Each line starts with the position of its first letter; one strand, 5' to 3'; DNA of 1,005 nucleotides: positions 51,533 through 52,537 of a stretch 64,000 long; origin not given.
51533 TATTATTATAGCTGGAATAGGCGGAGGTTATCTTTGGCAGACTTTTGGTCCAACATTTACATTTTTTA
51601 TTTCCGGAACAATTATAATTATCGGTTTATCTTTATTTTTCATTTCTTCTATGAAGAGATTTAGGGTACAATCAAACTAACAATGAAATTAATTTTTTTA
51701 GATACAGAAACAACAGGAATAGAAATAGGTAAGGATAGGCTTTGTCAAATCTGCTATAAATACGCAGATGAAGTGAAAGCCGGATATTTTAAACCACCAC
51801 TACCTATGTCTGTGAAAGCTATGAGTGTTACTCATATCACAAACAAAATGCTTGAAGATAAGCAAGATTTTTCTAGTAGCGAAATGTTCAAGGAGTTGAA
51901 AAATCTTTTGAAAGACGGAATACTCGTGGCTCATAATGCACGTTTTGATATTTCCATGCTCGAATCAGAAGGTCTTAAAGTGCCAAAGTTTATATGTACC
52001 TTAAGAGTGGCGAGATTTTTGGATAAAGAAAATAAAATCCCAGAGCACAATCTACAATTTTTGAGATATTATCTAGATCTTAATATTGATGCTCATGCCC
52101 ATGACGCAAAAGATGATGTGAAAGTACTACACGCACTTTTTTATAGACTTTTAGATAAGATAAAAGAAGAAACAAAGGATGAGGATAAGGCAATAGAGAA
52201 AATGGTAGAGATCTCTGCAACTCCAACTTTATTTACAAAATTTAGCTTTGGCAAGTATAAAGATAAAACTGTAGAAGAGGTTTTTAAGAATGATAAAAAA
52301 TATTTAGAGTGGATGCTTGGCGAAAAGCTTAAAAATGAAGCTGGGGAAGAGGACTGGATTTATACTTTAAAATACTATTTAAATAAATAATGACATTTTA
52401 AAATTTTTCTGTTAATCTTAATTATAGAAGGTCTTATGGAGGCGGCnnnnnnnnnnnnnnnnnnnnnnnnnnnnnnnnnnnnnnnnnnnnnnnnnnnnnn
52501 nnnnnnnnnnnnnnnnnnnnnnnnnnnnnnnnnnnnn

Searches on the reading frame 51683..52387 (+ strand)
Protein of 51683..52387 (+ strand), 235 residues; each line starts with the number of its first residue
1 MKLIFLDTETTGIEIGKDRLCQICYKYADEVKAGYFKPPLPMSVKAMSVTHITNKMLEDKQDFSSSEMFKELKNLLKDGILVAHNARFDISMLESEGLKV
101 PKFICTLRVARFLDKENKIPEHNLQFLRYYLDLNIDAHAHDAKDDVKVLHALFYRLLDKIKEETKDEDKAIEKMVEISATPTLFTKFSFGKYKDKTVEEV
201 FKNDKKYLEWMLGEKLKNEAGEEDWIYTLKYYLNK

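Call 5: search_protein_families(library=pfam, proteins=[window:51683-52387:+], max_evalue=1)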
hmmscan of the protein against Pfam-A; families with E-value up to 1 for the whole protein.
window:51683-52387:+ (235 aa): 5 families
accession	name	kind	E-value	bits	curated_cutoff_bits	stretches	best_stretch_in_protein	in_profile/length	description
PF00929.31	RNase_T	-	1.2e-18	68.6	24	1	4-153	1-164/164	Exonuclease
PF20600.3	ExoX-like_C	-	9e-13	47.8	26.5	1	187-212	1-26/30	Exodeoxyribonuclease X-like C-terminal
PF01612.26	DNA_pol_A_exo1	-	1.2e-08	35.4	23.6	1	4-138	23-135/173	3'-5' exonuclease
PF13482.12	RNase_H_2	-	0.037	14.4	22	1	4-97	1-78/165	RNase_H superfamily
PF21762.3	DEDDh_C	-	0.13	12.8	27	0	52-103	88-132/188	DNA polymerase III subunit epsilon-like, C-terminal domain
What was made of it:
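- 51683..52390 (+): Upstream neighbour: ExoX-like DEDDh exonuclease (context, not part of the feature). Pfam RNase_T and ExoX-like_C (call 5).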
